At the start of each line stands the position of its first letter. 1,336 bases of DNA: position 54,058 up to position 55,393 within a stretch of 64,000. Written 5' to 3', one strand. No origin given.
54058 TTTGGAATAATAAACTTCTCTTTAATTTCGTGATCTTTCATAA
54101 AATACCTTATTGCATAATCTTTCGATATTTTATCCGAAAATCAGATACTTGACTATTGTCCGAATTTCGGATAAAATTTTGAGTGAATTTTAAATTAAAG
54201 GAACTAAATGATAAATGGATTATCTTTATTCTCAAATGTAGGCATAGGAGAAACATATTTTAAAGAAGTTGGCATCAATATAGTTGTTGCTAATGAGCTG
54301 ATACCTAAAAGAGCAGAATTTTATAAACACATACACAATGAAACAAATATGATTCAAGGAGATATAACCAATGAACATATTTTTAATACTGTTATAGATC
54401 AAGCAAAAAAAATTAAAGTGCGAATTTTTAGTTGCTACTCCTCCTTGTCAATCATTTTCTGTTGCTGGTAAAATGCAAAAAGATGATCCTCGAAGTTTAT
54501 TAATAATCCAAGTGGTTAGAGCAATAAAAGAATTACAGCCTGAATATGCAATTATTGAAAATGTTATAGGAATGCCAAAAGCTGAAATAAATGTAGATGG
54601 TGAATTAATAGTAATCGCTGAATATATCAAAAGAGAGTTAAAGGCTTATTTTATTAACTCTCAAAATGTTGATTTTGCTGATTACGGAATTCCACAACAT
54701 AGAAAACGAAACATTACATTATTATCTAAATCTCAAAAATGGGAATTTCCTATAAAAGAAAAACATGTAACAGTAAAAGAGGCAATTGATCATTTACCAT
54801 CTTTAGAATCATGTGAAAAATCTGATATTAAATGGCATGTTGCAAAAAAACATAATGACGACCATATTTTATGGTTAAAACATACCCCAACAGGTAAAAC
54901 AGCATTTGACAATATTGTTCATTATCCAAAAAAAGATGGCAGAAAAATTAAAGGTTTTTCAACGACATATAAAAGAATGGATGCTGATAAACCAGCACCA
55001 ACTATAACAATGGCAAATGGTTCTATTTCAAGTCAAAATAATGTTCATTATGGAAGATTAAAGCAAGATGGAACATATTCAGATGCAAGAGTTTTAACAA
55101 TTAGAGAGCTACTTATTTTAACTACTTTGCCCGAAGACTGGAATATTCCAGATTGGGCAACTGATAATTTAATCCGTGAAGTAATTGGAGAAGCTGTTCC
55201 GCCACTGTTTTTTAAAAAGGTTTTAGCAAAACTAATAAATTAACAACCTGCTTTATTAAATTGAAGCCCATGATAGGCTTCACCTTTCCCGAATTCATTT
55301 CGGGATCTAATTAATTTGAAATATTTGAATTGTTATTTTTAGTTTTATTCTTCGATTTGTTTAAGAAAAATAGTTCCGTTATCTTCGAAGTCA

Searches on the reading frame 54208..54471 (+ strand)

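Call 82: search_protein_families(library=pfam, proteins=[window:54208-54471:+], max_evalue=10)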
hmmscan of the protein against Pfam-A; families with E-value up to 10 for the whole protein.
window:54208-54471:+ (87 aa): 1 family
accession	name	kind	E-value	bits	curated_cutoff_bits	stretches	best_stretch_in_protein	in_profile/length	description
PF00145.23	DNA_methylase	-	1.6e-07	31.5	22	1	3-59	2-56/324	C-5 cytosine-specific DNA methylase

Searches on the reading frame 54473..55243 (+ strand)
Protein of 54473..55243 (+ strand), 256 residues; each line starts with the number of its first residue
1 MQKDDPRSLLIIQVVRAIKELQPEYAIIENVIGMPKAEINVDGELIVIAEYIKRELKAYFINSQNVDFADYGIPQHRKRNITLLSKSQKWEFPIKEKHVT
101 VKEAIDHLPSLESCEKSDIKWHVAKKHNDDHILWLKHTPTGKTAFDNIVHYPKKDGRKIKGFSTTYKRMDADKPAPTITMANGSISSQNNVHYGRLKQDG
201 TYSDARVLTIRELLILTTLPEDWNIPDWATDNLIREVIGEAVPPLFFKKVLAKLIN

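Call 41: search_protein_families(library=pfam, proteins=[window:54473-55243:+], max_evalue=0.001)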
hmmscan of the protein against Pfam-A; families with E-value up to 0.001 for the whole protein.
window:54473-55243:+ (256 aa): 1 family
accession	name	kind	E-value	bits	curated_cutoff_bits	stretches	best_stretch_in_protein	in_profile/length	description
PF00145.23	DNA_methylase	-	4.7e-29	102.3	22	1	3-255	83-323/324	C-5 cytosine-specific DNA methylase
